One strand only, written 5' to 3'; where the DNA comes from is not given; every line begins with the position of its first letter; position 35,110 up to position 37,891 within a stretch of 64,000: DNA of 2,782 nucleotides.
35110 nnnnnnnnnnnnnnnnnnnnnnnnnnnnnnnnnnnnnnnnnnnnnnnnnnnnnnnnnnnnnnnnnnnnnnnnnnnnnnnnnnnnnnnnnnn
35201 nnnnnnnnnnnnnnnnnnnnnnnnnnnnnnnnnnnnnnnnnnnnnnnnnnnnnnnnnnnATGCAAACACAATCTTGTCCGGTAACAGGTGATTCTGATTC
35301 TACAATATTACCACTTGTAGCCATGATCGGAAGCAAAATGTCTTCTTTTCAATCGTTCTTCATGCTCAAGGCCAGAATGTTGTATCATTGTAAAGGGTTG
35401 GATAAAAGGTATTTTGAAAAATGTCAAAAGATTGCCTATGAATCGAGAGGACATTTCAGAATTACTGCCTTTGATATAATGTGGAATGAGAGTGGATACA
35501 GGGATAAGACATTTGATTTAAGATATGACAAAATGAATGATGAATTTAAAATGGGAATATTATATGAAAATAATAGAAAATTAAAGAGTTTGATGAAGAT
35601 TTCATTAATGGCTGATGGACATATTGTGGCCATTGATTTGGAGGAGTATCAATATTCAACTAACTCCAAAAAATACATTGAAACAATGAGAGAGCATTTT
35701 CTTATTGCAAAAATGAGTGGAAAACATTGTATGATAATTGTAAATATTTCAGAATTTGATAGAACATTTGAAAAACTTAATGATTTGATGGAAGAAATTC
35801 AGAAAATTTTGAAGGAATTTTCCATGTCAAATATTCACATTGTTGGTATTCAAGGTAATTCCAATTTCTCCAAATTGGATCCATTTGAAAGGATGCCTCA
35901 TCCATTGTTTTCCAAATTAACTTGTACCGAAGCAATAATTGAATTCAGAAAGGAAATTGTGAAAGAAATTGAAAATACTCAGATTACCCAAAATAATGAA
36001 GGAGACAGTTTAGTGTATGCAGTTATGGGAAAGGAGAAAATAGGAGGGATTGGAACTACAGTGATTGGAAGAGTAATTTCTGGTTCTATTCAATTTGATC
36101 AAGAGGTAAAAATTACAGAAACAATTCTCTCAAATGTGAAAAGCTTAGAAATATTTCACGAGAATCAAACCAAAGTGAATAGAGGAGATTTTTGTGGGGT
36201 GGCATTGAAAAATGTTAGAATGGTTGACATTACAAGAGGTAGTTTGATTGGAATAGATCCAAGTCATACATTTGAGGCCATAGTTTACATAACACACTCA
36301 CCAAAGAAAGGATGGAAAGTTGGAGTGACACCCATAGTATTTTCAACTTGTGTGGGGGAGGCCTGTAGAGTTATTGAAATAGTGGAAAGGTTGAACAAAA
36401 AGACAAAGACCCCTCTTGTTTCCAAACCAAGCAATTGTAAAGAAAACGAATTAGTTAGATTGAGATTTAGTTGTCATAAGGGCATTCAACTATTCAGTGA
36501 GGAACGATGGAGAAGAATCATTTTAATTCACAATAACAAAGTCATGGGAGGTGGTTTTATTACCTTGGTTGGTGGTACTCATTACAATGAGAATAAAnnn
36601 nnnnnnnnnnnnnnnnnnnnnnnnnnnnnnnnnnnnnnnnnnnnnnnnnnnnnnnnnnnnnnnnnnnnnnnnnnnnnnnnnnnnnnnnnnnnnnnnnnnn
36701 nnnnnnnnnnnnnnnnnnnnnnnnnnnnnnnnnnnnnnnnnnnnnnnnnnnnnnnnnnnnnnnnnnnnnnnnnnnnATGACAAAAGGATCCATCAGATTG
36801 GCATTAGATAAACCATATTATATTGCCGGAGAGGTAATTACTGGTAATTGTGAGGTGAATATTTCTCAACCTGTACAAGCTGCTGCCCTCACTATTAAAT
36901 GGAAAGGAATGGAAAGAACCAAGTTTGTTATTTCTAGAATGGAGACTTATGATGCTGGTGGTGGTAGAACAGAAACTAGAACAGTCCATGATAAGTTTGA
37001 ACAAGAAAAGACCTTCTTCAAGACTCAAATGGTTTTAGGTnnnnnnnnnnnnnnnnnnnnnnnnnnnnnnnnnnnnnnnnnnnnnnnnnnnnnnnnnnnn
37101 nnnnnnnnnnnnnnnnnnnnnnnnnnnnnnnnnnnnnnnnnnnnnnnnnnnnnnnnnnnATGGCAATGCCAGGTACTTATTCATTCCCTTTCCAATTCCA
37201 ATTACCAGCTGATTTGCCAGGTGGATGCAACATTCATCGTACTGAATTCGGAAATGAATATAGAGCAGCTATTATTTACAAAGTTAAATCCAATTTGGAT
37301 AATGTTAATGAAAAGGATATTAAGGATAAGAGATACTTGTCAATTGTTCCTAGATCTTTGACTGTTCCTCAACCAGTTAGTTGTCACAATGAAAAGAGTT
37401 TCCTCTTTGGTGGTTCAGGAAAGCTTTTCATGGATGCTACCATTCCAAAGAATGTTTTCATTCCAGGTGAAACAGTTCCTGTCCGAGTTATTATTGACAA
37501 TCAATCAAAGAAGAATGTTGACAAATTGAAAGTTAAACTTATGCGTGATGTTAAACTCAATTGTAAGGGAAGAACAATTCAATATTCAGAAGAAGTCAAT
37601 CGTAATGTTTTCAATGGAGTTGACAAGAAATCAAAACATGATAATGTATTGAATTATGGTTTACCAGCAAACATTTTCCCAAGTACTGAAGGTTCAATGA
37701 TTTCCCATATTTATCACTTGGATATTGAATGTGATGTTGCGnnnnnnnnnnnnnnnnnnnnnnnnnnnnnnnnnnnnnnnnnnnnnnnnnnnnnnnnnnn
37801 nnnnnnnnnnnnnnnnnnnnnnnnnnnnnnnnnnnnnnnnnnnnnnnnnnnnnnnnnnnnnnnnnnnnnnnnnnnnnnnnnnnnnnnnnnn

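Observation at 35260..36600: Catalytically dead eEF1A paralog (pseudo-GTPase) as a stand-alone gene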

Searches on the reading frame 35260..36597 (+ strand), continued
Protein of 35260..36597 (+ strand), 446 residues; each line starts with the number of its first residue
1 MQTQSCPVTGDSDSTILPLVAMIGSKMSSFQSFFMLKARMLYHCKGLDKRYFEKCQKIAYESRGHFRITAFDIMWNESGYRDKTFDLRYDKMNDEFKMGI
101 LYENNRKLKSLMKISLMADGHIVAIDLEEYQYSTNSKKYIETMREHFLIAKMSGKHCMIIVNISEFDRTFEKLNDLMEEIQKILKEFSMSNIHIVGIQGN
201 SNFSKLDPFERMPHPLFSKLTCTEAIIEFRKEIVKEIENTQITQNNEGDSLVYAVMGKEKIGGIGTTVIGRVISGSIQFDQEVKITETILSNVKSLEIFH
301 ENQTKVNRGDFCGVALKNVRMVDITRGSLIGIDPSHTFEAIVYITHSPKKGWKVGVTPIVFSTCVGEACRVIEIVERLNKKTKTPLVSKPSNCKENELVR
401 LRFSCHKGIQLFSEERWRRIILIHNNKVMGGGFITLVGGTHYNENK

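Call 62: search_protein_families(library=pfam, proteins=[P0087, P0099, P0103, P0129, P0140, P0154, P0169, P0200, P0155, P0066], max_evalue=0.001)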
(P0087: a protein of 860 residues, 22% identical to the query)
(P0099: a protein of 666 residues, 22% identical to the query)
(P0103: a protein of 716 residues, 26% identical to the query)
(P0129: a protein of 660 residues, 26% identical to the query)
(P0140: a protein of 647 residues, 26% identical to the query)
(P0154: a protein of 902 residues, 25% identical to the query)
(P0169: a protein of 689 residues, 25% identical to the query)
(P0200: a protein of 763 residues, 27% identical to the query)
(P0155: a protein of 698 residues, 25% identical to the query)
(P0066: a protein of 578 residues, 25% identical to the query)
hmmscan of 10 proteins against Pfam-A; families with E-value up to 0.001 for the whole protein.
P0087 (860 aa): 4 families
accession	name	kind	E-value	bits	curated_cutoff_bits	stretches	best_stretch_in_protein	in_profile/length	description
PF00009.33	GTP_EFTU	-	1.4e-36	126.3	26.5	1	400-627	2-184/188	Elongation factor Tu GTP binding domain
PF22594.2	GTP-eEF1A_C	-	2.8e-25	89.1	27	1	731-830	1-100/101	GTP-eEF1A C-terminal domain-like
PF03143.23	GTP_EFTU_D3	-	1.1e-12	48.6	27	1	727-833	3-105/106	Elongation factor Tu C-terminal domain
PF03144.31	GTP_EFTU_D2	-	1.9e-08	35.1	30.3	1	653-719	1-72/73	Elongation factor Tu domain 2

P0099 (666 aa): 5 families
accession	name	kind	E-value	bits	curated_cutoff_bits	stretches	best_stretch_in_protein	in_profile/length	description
PF00009.33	GTP_EFTU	-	2.6e-48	164.6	26.5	1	122-350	2-184/188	Elongation factor Tu GTP binding domain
PF22594.2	GTP-eEF1A_C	-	1.1e-33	116.1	27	1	455-554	1-100/101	GTP-eEF1A C-terminal domain-like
PF03143.23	GTP_EFTU_D3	-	4e-22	78.9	27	1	451-557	3-105/106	Elongation factor Tu C-terminal domain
PF03144.31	GTP_EFTU_D2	-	2.7e-13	50.6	30.3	1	376-442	1-72/73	Elongation factor Tu domain 2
PF01926.29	MMR_HSR1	-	7.7e-05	23.2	21.9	0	165-270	10-113/113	50S ribosome-binding GTPase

P0103 (716 aa): 5 families
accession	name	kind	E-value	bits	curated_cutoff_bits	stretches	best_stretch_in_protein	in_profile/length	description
PF00009.33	GTP_EFTU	-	5.4e-37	127.6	26.5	1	294-499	3-184/188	Elongation factor Tu GTP binding domain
PF22594.2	GTP-eEF1A_C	-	1.3e-33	115.9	27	1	605-704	2-101/101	GTP-eEF1A C-terminal domain-like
PF03143.23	GTP_EFTU_D3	-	2.1e-22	79.8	27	1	600-706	3-105/106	Elongation factor Tu C-terminal domain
PF03144.31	GTP_EFTU_D2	-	4.2e-10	40.3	30.3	1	525-591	1-72/73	Elongation factor Tu domain 2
PF03193.22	RsgA_GTPase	-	8.1e-06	26.2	30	0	381-463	17-87/174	RsgA GTPase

P0129 (660 aa): 4 families
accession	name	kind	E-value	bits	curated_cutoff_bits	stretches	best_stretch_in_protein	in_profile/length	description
PF00009.33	GTP_EFTU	-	6.3e-59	199.2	26.5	1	217-434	2-185/188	Elongation factor Tu GTP binding domain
PF22594.2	GTP-eEF1A_C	-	1.4e-37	128.6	27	1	538-638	1-101/101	GTP-eEF1A C-terminal domain-like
PF03143.23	GTP_EFTU_D3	-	1.2e-27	96.8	27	1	533-640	2-105/106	Elongation factor Tu C-terminal domain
PF03144.31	GTP_EFTU_D2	-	2.9e-17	63.3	30.3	1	459-524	1-71/73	Elongation factor Tu domain 2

P0140 (647 aa): 5 families
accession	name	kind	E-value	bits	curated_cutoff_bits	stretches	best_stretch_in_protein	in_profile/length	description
PF00009.33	GTP_EFTU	-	2.2e-59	200.7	26.5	1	205-423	1-185/188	Elongation factor Tu GTP binding domain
PF22594.2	GTP-eEF1A_C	-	6e-36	123.3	27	1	527-627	1-101/101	GTP-eEF1A C-terminal domain-like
PF03143.23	GTP_EFTU_D3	-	1.3e-26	93.4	27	1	522-629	2-105/106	Elongation factor Tu C-terminal domain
PF03144.31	GTP_EFTU_D2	-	5.5e-17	62.4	30.3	1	448-513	1-71/73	Elongation factor Tu domain 2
PF20431.4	E_motif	-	3.3e-11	43.7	27.3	1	55-117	1-63/63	E motif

P0154 (902 aa): 5 families
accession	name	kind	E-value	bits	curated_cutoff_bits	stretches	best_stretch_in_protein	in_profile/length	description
PF00009.33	GTP_EFTU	-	9e-59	198.7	26.5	1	461-678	2-185/188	Elongation factor Tu GTP binding domain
PF22594.2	GTP-eEF1A_C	-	1.6e-37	128.3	27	1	782-882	1-101/101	GTP-eEF1A C-terminal domain-like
PF03143.23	GTP_EFTU_D3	-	1.8e-28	99.3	27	1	777-884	2-105/106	Elongation factor Tu C-terminal domain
PF03144.31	GTP_EFTU_D2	-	8.2e-17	61.8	30.3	1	703-768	1-71/73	Elongation factor Tu domain 2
PF13976.11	gag_pre-integrs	-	6.7e-08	32.7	28.4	1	203-250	27-67/67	GAG-pre-integrase domain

P0169 (689 aa): 4 families
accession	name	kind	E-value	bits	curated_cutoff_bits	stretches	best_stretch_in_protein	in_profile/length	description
PF00009.33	GTP_EFTU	-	1.2e-58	198.2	26.5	1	245-462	2-185/188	Elongation factor Tu GTP binding domain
PF22594.2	GTP-eEF1A_C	-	2.5e-37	127.7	27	1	566-666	1-101/101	GTP-eEF1A C-terminal domain-like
PF03143.23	GTP_EFTU_D3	-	2.7e-27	95.6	27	1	561-668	2-105/106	Elongation factor Tu C-terminal domain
PF03144.31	GTP_EFTU_D2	-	1.6e-17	64.1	30.3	1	487-552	1-71/73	Elongation factor Tu domain 2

P0200 (763 aa): 6 families
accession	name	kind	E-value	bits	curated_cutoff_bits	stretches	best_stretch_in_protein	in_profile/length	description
PF00009.33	GTP_EFTU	-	2.2e-56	190.9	26.5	1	324-539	2-183/188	Elongation factor Tu GTP binding domain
PF00069.31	Pkinase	-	2.4e-45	155.4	31.7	1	55-259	3-205/263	Protein kinase domain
PF07714.23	PK_Tyr_Ser-Thr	-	7.8e-41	140.5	23.1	1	58-255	6-207/258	Protein tyrosine and serine/threonine kinase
PF22594.2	GTP-eEF1A_C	-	4.9e-35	120.4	27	1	645-745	1-101/101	GTP-eEF1A C-terminal domain-like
PF03143.23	GTP_EFTU_D3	-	4.7e-25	88.4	27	1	640-747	2-105/106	Elongation factor Tu C-terminal domain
PF03144.31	GTP_EFTU_D2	-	2.5e-15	57.1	30.3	1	566-631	1-71/73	Elongation factor Tu domain 2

P0155 (698 aa): 7 families
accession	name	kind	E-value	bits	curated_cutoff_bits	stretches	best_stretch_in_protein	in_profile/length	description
PF00009.33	GTP_EFTU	-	1.4e-51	175.2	26.5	1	261-484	4-183/188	Elongation factor Tu GTP binding domain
PF22594.2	GTP-eEF1A_C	-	7.1e-36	123.1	27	1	590-690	1-101/101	GTP-eEF1A C-terminal domain-like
PF03143.23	GTP_EFTU_D3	-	4.1e-26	91.8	27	1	586-692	3-105/106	Elongation factor Tu C-terminal domain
PF00069.31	Pkinase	-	1.1e-17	64.8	31.7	1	2-188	81-258/263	Protein kinase domain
PF07714.23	PK_Tyr_Ser-Thr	-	1.3e-12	48.1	23.1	1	1-190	83-257/258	Protein tyrosine and serine/threonine kinase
PF03144.31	GTP_EFTU_D2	-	1.5e-08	35.4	30.3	1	511-577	1-72/73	Elongation factor Tu domain 2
PF01926.29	MMR_HSR1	-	4.9e-05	23.9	21.9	0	302-381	10-86/113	50S ribosome-binding GTPase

P0066 (578 aa): 4 families
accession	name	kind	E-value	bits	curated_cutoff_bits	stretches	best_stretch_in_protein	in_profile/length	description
PF00009.33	GTP_EFTU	-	1.4e-42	145.9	26.5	1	140-358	4-180/188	Elongation factor Tu GTP binding domain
PF22594.2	GTP-eEF1A_C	-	9.3e-18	64.9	27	1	469-559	4-101/101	GTP-eEF1A C-terminal domain-like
PF03143.23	GTP_EFTU_D3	-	2.6e-13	50.6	27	1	483-561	29-105/106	Elongation factor Tu C-terminal domain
PF03144.31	GTP_EFTU_D2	-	1.8e-12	47.9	30.3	1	388-455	1-73/73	Elongation factor Tu domain 2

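Call 63: search_solved_structures(query=A2, max_evalue=1e-8)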
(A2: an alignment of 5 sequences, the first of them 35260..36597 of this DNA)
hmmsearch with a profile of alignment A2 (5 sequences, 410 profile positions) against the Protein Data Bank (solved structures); distinct sequences matched with E-value up to 1e-8: 96 (the best 60 are shown).
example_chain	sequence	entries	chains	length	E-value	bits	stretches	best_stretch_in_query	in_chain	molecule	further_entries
1f60_A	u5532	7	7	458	2.6e-61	210.9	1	4-403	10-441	ELONGATION FACTOR EEF1A | ELONGATION FACTOR 1-ALPHA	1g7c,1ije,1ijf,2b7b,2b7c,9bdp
5o8w_A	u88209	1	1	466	2.8e-61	210.8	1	4-403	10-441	Elongation factor 1-alpha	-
6ra9_A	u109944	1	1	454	1.5e-57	198.6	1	4-402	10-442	Elongation factor 1-alpha 2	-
6ra9_B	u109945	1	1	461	1.5e-57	198.5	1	4-402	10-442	Elongation factor 1-alpha 2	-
4c0s_A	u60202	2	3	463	1.6e-57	198.5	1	4-402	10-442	ELONGATION FACTOR 1-ALPHA 2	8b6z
5lzs_jj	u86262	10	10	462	2e-57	198.2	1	4-403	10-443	Elongation factor 1-alpha 1 | eEF1A | eukaryotic elongation factor 1A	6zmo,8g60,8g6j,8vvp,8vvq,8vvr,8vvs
8g5z_EF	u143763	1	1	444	2e-57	198.1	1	4-402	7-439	Elongation factor 1-alpha 1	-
9b0s_CF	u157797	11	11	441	2.9e-57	197.6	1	4-402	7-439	Putative elongation factor 1-alpha-like 3 | Elongation factor 1-alpha 1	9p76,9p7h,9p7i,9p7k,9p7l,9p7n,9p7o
4cxg_A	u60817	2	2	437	5.1e-57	196.8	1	5-406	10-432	ELONGATION FACTOR 1A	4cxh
3vmf_A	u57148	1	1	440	5.2e-57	196.8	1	5-406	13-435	Elongation factor 1-alpha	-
3wxm_A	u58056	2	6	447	5.3e-57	196.7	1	5-406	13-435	Elongation factor 1-alpha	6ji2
1jny_A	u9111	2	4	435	3.8e-56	193.9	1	7-406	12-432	Elongation factor 1-alpha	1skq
3wy9_A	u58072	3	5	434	1.1e-52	182.5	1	4-402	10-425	Elongation factor 1-alpha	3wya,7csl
3j5y_B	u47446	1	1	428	1.1e-39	139.7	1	4-401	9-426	Eukaryotic peptide chain release factor GTP-binding subunit ERF3A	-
4d61_i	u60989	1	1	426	2.8e-39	138.4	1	4-401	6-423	EUKARYOTIC PEPTIDE CHAIN RELEASE FACTOR GTP-BINDING SUBUNIT ERF3A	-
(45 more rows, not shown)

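Call 79: find_encoding_contigs(protein=P0067, flank=4000, max_places=3)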
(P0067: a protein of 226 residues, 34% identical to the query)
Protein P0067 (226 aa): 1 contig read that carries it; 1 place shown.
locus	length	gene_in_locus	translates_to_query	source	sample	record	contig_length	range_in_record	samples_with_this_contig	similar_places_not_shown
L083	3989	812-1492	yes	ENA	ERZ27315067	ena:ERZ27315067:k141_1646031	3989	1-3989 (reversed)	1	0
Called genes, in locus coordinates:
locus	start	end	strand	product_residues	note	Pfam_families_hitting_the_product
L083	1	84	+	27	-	?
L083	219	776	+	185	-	-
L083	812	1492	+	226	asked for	PF03144:GTP_EFTU_D2, PF22594:GTP-eEF1A_C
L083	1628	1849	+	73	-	-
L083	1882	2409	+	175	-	-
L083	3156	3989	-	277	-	?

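Call 80: find_encoding_contigs(protein=P0063, flank=4000, max_places=3)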
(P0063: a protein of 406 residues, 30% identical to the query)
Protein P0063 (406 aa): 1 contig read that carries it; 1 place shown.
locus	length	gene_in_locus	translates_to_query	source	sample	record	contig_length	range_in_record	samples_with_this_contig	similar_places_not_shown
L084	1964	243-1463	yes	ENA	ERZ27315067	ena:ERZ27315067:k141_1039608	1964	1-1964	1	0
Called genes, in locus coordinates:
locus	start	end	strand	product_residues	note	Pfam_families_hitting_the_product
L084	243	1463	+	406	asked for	PF03144:GTP_EFTU_D2, PF03143:GTP_EFTU_D3 (weak), PF22594:GTP-eEF1A_C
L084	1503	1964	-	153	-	?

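Call 83: list_cluster_members(proteins=[L001:914-3394:+, L001:3408-5525:-, L001:12071-12997:-, L001:13031-15109:-, L001:15541-16908:-, L001:9126-10403:+, L001:8215-9111:-, L001:5698-6765:-])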
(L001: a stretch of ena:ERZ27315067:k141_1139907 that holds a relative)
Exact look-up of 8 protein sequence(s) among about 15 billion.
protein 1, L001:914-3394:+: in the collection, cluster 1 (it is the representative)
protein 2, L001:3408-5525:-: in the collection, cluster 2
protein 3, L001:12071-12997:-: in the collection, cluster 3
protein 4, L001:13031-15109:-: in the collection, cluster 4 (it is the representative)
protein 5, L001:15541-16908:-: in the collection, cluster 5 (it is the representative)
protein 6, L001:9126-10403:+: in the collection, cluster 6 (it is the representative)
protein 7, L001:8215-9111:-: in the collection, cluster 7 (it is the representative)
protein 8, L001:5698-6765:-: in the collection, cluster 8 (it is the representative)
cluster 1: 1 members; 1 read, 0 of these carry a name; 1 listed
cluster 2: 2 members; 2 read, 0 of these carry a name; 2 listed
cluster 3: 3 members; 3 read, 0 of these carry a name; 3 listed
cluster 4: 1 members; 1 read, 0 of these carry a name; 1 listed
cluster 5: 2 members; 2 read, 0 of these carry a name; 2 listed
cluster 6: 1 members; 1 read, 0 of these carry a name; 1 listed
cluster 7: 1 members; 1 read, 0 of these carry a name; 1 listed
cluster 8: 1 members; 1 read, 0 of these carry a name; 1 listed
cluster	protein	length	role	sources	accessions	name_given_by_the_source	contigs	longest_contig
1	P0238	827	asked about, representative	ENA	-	-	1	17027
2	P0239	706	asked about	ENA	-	-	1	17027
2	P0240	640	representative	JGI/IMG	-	-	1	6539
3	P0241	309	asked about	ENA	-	-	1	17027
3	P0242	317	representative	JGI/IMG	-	-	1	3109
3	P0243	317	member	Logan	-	-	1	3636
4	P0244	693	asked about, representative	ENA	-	-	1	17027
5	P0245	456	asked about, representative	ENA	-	-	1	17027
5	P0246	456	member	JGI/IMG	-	-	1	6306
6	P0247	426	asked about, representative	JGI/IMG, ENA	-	-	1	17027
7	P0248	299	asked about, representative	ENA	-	-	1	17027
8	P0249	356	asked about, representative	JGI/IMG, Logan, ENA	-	-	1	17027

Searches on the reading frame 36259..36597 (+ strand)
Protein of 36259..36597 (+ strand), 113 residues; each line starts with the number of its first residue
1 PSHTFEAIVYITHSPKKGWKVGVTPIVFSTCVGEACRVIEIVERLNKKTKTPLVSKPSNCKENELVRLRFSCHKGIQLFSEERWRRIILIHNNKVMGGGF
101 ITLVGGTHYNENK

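Call 56: find_related_loci(query=A5, collection=metagenome_contigs, flank=4000)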
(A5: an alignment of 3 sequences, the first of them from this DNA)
Query A5 (113 aa) in metagenome_contigs; peptide patterns used: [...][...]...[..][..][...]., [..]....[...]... (x = any residue, [..] = any of these).
265 stretches matched a pattern, but none encodes a relative of the query by tblastn (E <= 1e-3).

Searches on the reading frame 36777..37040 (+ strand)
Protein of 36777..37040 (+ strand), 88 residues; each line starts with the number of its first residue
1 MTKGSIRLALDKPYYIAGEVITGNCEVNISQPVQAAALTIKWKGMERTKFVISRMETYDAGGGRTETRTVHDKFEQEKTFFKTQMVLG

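Call 66: search_protein_families(library=pfam, proteins=[window:36777-37040:+], max_evalue=0.001)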
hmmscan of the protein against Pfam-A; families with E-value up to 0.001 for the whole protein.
window:36777-37040:+ (88 aa): 1 family
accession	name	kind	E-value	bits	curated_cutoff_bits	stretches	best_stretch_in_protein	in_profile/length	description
PF00339.34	Arrestin_N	-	0.0001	22.8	24.9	1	7-84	4-75/148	Arrestin (or S-antigen), N-terminal domain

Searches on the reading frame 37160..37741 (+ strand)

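Call 66: search_protein_families(library=pfam, proteins=[window:37160-37741:+], max_evalue=0.001)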
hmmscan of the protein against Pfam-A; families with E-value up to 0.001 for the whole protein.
window:37160-37741:+ (194 aa): 3 families
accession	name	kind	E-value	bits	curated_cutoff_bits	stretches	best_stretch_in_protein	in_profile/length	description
PF02752.27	Arrestin_C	-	5e-20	72.6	27.7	1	86-193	2-115/137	Arrestin (or S-antigen), C-terminal domain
PF00339.34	Arrestin_N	-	6.9e-11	42.8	24.9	1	4-64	91-143/148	Arrestin (or S-antigen), N-terminal domain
PF07070.16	Spo0M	-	0.00075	19.6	23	0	85-148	9-73/213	SpoOM protein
